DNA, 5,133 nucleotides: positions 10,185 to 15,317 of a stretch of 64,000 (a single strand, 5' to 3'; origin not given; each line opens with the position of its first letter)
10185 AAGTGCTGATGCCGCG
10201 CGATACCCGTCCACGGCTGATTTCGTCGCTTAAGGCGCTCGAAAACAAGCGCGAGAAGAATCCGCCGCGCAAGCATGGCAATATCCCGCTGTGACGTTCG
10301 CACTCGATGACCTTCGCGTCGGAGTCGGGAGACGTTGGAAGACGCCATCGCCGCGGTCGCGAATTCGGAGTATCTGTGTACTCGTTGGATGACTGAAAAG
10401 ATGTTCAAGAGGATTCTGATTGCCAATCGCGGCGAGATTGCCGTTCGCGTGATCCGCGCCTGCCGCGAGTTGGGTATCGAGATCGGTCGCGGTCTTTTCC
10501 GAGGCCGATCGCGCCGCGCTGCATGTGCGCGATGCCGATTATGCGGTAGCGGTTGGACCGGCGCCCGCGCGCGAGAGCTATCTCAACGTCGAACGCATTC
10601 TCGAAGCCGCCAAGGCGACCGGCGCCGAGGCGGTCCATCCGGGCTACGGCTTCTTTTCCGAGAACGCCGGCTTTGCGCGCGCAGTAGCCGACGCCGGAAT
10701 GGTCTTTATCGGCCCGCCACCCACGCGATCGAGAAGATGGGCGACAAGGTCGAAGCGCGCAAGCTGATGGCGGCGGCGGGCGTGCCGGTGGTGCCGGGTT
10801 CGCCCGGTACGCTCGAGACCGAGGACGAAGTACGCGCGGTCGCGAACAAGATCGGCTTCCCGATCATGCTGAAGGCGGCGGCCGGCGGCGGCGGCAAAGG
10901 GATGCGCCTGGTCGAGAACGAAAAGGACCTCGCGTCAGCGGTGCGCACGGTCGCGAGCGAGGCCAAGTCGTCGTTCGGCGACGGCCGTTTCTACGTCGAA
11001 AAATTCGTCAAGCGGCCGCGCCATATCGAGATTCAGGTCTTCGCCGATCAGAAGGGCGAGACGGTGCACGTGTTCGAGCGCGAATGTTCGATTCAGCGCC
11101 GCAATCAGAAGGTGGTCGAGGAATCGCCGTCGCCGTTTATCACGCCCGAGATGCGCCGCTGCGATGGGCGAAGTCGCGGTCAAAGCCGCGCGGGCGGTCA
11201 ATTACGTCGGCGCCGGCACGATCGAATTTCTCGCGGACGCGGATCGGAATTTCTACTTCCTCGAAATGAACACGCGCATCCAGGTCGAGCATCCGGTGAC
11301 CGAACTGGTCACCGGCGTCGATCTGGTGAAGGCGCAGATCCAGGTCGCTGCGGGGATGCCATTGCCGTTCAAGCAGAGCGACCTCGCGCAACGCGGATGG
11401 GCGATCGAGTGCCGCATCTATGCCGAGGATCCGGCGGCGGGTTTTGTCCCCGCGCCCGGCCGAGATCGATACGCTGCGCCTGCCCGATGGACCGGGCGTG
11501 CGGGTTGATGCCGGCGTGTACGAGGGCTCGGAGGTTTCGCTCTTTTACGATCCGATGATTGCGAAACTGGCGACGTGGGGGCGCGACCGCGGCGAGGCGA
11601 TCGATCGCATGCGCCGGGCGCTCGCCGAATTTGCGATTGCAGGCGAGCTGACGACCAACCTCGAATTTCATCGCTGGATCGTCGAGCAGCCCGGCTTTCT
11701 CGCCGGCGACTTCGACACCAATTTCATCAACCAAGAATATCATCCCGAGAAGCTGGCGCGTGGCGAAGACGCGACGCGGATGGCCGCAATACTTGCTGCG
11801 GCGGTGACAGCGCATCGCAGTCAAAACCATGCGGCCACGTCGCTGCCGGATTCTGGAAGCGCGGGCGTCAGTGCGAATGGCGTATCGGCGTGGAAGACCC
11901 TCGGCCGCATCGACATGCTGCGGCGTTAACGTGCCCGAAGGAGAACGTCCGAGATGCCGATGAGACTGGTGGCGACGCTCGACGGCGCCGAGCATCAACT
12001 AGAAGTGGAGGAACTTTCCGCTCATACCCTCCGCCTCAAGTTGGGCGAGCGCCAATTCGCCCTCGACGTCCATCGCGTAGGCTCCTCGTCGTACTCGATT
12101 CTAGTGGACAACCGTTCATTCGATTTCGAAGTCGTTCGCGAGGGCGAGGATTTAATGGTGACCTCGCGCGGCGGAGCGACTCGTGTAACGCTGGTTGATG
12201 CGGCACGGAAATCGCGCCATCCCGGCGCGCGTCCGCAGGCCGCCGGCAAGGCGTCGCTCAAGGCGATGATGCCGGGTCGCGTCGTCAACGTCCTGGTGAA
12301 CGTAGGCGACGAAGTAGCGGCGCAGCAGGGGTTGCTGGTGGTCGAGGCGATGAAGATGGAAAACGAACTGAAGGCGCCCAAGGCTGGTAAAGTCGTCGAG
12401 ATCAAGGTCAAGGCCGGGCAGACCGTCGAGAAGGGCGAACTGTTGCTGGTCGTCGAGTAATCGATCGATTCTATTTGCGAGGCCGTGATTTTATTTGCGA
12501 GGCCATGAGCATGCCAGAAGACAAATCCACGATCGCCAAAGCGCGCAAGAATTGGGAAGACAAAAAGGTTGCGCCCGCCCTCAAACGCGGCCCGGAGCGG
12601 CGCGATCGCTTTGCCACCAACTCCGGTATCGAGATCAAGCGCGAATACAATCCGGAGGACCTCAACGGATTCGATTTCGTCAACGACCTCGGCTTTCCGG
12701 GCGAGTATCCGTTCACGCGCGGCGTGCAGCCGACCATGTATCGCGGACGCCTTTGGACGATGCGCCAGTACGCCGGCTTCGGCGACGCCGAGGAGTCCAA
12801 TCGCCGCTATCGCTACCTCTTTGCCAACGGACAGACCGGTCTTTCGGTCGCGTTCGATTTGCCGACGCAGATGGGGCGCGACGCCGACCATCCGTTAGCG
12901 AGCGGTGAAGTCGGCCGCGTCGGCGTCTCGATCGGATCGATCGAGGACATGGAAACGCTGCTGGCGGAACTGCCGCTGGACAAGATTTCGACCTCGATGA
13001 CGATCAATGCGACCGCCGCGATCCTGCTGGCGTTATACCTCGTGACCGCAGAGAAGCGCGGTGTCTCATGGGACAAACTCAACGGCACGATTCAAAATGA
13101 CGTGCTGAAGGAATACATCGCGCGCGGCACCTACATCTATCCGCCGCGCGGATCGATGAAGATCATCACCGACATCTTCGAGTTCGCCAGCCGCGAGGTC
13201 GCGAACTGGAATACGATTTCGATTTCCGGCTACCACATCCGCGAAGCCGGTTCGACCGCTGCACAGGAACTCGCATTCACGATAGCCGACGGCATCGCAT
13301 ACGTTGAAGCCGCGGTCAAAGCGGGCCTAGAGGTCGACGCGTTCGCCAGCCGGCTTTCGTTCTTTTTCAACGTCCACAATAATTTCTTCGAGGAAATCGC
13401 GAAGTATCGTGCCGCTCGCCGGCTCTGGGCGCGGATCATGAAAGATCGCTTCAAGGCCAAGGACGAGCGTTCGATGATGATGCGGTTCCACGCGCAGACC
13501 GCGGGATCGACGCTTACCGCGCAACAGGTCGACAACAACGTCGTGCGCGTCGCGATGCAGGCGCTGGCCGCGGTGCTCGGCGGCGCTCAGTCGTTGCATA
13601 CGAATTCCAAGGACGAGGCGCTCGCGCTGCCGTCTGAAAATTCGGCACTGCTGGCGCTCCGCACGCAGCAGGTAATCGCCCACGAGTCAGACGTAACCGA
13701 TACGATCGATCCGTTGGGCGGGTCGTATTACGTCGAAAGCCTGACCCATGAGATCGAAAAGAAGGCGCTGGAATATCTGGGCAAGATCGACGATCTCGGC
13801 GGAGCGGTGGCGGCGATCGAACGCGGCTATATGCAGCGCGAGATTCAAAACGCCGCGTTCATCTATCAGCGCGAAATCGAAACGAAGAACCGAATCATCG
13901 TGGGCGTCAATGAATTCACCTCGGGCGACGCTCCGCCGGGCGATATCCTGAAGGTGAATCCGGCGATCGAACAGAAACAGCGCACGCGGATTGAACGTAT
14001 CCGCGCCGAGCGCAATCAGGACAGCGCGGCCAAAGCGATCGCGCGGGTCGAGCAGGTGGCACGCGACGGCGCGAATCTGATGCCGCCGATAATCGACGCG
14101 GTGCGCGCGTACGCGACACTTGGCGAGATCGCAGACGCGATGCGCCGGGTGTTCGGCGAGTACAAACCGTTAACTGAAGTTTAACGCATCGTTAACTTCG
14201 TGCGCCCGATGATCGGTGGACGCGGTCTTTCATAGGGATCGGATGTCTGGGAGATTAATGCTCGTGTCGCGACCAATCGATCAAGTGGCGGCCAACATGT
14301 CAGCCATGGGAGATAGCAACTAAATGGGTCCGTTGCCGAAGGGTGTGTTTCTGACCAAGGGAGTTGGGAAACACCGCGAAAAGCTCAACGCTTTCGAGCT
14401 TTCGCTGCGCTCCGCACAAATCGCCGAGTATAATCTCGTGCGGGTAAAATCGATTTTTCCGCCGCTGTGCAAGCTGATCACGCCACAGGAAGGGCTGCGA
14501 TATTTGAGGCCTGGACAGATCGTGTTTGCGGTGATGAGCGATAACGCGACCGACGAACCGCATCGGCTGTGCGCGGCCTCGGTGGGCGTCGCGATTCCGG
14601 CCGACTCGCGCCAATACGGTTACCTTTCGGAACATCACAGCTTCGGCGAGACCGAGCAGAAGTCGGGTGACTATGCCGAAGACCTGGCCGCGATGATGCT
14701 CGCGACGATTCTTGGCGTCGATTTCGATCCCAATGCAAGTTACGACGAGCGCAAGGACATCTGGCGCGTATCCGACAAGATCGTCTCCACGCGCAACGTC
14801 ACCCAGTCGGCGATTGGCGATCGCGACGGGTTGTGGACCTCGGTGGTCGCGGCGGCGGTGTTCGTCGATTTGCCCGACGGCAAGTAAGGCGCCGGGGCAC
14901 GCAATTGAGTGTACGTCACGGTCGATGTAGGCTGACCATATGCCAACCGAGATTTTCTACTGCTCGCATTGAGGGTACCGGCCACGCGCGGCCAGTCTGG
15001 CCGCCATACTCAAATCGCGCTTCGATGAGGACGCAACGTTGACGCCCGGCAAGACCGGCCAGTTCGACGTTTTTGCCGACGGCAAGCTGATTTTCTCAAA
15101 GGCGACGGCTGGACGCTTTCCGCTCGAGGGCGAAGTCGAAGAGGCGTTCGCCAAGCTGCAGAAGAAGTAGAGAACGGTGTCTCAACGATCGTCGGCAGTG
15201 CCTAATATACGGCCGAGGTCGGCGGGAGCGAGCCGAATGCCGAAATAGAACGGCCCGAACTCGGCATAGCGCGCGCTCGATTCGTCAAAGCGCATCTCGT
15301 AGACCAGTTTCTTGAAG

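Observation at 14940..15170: Hidden SelW/Rdx-like selenoprotein gene with in-frame UGA and a SECIS-like hairpin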

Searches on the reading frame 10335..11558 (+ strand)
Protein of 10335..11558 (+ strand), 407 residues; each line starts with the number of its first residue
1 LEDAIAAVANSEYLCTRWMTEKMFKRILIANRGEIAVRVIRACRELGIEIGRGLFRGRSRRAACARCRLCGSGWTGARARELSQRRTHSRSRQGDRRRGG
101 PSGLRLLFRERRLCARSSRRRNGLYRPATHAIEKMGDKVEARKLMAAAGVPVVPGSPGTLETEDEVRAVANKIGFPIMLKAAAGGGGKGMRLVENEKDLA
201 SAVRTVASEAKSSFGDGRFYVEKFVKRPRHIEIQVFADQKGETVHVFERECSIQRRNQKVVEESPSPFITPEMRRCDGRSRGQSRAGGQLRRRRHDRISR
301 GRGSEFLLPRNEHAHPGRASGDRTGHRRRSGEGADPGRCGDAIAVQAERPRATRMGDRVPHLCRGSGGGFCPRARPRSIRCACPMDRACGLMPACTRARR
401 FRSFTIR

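Call 58: search_protein_families(library=pfam, proteins=[window:10335-11558:+], max_evalue=0.00001)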
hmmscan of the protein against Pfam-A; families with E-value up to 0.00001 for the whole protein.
window:10335-11558:+ (407 aa): 4 families
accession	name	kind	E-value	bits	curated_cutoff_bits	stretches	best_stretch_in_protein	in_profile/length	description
PF02786.22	CPSase_L_D2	-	5.4e-48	163.7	19.8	1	137-275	1-139/211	Carbamoyl-phosphate synthase L chain, ATP binding domain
PF02222.28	ATP-grasp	-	3.9e-09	36.9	27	1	159-257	15-107/179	ATP-grasp domain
PF00289.28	Biotin_carb_N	-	4.8e-08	33.9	25.5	1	23-49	1-27/110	Biotin carboxylase, N-terminal domain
PF07478.18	Dala_Dala_lig_C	-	6.3e-07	29.5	24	1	145-249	2-104/204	D-ala D-ala ligase C-terminus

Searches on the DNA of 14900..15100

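Call 22: search_rna_families(source=window, start=14900, end=15100, threshold=evalue, max_evalue=10, show_alignments=3)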
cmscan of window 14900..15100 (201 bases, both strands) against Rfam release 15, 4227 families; matches with E-value up to 10: 3.
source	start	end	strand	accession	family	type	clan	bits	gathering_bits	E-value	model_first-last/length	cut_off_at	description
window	14969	15086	+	RF01721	Pseudomon-groES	Cis-reg;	-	14.4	50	1.5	1-111/111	no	Pseudomon-groES RNA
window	15019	15055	-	RF01330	CRISPR-DR16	Gene; CRISPR;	-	14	35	1.7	1-37/37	no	CRISPR RNA direct repeat element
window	15051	15095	-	RF02224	sX5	Gene; sRNA;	-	10.9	50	9.6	1-49/49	no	Xanthomonadaceae sRNA sX5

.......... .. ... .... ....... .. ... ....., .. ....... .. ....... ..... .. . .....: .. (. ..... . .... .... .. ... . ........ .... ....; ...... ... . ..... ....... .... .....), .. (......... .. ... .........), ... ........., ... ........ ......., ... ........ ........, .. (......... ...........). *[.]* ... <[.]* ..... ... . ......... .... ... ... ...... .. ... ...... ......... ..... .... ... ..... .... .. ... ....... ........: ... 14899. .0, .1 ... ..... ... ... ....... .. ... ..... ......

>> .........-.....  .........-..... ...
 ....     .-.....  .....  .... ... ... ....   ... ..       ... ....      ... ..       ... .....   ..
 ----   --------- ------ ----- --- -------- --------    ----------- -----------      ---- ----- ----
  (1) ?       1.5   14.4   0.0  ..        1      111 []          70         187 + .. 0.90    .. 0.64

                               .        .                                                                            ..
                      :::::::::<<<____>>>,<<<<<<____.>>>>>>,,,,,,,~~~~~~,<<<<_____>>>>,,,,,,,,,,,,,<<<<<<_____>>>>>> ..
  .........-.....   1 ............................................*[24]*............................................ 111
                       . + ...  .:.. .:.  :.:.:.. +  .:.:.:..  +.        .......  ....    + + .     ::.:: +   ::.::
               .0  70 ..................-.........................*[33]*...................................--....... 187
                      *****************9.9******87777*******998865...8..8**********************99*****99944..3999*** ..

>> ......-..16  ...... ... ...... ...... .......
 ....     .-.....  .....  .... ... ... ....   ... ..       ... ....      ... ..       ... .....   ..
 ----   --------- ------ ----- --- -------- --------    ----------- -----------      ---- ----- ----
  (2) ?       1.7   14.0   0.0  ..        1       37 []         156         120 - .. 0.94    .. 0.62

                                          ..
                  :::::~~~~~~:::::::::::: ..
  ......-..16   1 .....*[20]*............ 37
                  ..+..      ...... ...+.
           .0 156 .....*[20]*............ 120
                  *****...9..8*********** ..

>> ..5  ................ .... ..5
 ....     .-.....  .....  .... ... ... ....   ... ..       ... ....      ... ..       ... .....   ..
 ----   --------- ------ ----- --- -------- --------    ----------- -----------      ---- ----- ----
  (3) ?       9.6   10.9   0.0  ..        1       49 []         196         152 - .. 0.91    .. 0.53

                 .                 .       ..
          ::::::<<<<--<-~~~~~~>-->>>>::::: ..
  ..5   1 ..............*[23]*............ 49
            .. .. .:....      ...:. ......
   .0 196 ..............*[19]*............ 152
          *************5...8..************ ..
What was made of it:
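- On Rfam SECIS families: No SECIS family appears even at E up to 10 on 14900-15100 (call 22).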

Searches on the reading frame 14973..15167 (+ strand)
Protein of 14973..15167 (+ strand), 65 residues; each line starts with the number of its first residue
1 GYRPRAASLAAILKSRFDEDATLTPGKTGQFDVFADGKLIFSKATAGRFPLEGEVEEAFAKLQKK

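Call 42: search_protein_representatives(protein=window:14973-15167:+)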
Query: 65 residues. Proteins with E-value up to 0.001 (for the whole library): 181; up to 1e-10: 7; up to 1e-30: 0. The best 150 are listed.
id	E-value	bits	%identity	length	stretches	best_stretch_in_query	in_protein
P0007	3.8e-17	77.3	71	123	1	6-63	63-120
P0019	1.0e-15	72.8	70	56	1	9-62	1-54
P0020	6.1e-15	70.4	35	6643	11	9-44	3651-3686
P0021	1.8e-14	68.9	65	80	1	9-63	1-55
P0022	1.0e-11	60.2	61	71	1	1-56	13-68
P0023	2.5e-11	59.0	51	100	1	1-63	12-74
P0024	7.8e-11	57.5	59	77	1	13-63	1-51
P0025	6.2e-10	54.7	45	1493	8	25-44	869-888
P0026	6.8e-10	54.5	53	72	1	9-63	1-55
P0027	9.3e-09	51.0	47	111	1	1-59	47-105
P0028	1.2e-08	50.6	50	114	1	1-58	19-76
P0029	1.5e-08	50.3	55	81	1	9-61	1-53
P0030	1.5e-08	50.3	50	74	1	2-57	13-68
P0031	5.3e-08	48.6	36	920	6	11-55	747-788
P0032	6.1e-08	48.4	36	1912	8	21-54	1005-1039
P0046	1.9e-06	43.7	47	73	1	1-57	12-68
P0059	6.7e-06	42.0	45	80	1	2-63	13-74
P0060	8.6e-06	41.7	47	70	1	1-51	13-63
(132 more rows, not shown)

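Call 44: find_encoding_contigs(protein=P0030, flank=1000, max_places=3)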
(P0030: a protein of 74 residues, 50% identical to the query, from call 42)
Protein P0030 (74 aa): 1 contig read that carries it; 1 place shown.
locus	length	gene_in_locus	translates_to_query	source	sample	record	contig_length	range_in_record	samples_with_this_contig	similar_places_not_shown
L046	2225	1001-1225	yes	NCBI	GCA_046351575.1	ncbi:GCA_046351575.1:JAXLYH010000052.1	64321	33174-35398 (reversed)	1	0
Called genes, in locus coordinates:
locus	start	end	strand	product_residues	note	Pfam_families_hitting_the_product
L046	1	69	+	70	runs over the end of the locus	-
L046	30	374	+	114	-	PF04986:Y2_Tnp (weak)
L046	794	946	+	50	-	-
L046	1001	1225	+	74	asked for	PF10262:Rdx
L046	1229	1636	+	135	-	-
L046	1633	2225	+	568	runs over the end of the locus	PF00372:Hemocyanin_M, PF00264:Tyrosinase (faint), PF03723:Hemocyanin_C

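Call 45: find_encoding_contigs(protein=P0059, flank=1000, max_places=3)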
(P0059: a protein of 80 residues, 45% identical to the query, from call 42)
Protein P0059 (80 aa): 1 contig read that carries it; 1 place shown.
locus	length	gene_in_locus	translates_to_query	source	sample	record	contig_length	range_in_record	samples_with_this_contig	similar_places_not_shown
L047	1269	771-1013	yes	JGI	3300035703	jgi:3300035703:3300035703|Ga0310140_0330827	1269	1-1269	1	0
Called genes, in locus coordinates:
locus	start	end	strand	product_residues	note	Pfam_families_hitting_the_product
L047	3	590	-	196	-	?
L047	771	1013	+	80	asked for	PF10262:Rdx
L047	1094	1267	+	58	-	?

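Call 46: find_encoding_contigs(protein=P0046, flank=1000, max_places=2)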
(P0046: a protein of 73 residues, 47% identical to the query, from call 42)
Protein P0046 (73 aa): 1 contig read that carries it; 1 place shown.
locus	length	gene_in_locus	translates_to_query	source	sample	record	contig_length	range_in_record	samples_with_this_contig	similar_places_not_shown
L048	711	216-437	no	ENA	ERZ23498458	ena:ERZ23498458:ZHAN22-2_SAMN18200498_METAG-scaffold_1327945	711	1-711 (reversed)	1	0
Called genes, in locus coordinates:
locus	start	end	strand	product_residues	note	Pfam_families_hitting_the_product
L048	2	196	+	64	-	?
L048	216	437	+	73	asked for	PF10262:Rdx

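Call 48: find_encoding_contigs(protein=P0060, flank=500, max_places=2)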
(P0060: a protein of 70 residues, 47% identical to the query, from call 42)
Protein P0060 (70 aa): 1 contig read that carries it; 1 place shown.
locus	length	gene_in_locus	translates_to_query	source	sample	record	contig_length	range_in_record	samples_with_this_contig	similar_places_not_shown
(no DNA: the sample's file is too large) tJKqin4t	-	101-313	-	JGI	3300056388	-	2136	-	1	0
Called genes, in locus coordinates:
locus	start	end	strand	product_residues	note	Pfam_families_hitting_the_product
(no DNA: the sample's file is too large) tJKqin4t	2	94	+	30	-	?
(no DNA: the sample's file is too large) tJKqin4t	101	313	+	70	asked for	PF10262:Rdx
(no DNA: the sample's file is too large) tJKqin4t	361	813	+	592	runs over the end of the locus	?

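Call 49: find_encoding_contigs(protein=P0022, flank=500, max_places=2)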
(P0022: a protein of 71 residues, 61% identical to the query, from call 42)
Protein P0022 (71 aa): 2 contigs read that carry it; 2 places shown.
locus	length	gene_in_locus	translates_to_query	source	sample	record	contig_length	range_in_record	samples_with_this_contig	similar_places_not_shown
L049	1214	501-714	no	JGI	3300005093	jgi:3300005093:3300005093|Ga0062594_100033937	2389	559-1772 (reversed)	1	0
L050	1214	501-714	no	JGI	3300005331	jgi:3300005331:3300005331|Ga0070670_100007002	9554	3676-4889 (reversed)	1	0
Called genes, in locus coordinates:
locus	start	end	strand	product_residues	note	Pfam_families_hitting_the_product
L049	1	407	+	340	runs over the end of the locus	?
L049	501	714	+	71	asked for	PF10262:Rdx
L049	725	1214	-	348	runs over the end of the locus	?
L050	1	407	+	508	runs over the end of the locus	PF01266:DAO, PF16901:DAO_C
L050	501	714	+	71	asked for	PF10262:Rdx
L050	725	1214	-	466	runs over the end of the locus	PF00069:Pkinase, PF01636:APH (faint), PF03109:ABC1 (faint), PF07714:PK_Tyr_Ser-Thr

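Call 61: predict_structure(alignment_id=A2)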
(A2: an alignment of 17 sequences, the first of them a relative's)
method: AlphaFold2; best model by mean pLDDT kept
length: 74 residues; sequences in the alignment: 17
mean_pLDDT: 93.9   pTM: 0.83
mean pLDDT of the five models: 93.9, 92.5, 91.5, 91.6, 90.8
residues with pLDDT >= 90: 67; 70-90: 5; 50-70: 2; < 50: 0
segments of 3 or more residues with pLDDT < 50: none
pLDDT, mean of each block of 10 residues (from residue 1): 96 97 94 96 96 96 91 69
secondary structure, 60 per line:
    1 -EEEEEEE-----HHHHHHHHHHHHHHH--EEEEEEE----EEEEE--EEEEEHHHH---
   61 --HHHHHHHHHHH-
elements in order: E2-8 H14-28 E31-37 E42-46 E49-53 H54-57 H63-73
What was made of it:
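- On Rdx / SelT-SelW-SelH family (PF10262, TIGR02174): In the P0030 model the motif lies between E2-8 and H14-28 (call 61).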

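Call 64: fold_search(model_id=the predicted structure, library=pdb)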
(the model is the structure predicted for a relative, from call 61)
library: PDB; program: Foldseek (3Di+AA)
matches with E <= 10: 946; with E <= 0.001: 22
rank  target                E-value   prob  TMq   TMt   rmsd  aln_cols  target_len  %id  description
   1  2fa8_A                1.4e-07  1.00  0.89  0.77   1.0        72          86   35  Crystal Structure of the Putative Selenoprotein W-related family Protein from Agrobacterium tumefaciens (released 2006-01-24)
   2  2fa8_B                3.0e-07  1.00  0.89  0.76   1.0        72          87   35  Crystal Structure of the Putative Selenoprotein W-related family Protein from Agrobacterium tumefaciens (released 2006-01-24)
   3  2obk_H                5.5e-07  1.00  0.89  0.80   1.0        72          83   30  X-Ray structure of the putative Se binding protein from Pseudomonas fluorescens. Northeast Structural Genomics Consort (released 2007-01-02)
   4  2obk_B                7.2e-07  1.00  0.89  0.78   1.0        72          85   30  X-Ray structure of the putative Se binding protein from Pseudomonas fluorescens. Northeast Structural Genomics Consort (released 2007-01-02)
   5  2fa8_D                7.2e-07  1.00  0.92  0.84   1.3        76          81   33  Crystal Structure of the Putative Selenoprotein W-related family Protein from Agrobacterium tumefaciens (released 2006-01-24)
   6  2obk_C                7.2e-07  1.00  0.85  0.77   1.4        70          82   33  X-Ray structure of the putative Se binding protein from Pseudomonas fluorescens. Northeast Structural Genomics Consort (released 2007-01-02)
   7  2obk_A                8.9e-07  1.00  0.89  0.79   1.4        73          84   32  X-Ray structure of the putative Se binding protein from Pseudomonas fluorescens. Northeast Structural Genomics Consort (released 2007-01-02)
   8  2obk_E                9.5e-07  1.00  0.93  0.86   1.0        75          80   29  X-Ray structure of the putative Se binding protein from Pseudomonas fluorescens. Northeast Structural Genomics Consort (released 2007-01-02)
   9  2fa8_C                1.3e-06  1.00  0.92  0.85   1.0        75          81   33  Crystal Structure of the Putative Selenoprotein W-related family Protein from Agrobacterium tumefaciens (released 2006-01-24)
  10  2oka_A                2.2e-06  1.00  0.85  0.75   1.5        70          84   36  Crystal structure of Q9HYQ7_PSEAE from Pseudomonas aeruginosa. Northeast Structural Genomics Consortium target PaR82 (released 2007-01-23)
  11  2ojl_B                2.3e-06  1.00  0.93  0.90   1.3        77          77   26  Crystal structure of Q7WAF1_BORPA from Bordetella parapertussis. Northeast Structural Genomics target BpR68. (released 2007-01-23)
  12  2obk_F                3.5e-06  1.00  0.89  0.77   1.0        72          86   30  X-Ray structure of the putative Se binding protein from Pseudomonas fluorescens. Northeast Structural Genomics Consort (released 2007-01-02)
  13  2p0g_A                6.4e-06  1.00  0.91  0.86   1.1        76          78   26  Crystal structure of Selenoprotein W-related protein from Vibrio cholerae. Northeast Structural Genomics target VcR75 (released 2007-03-20)
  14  2p0g_B                7.9e-06  1.00  0.91  0.84   1.1        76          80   26  Crystal structure of Selenoprotein W-related protein from Vibrio cholerae. Northeast Structural Genomics target VcR75 (released 2007-03-20)
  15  2p0g_D                7.9e-06  1.00  0.91  0.84   1.1        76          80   26  Crystal structure of Selenoprotein W-related protein from Vibrio cholerae. Northeast Structural Genomics target VcR75 (released 2007-03-20)
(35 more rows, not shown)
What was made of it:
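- On Rdx / SelT-SelW-SelH family (PF10262, TIGR02174): It matches 2FA8, 2OBK, 2OJL and 2P0G at TM 0.85-0.94 (call 64).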
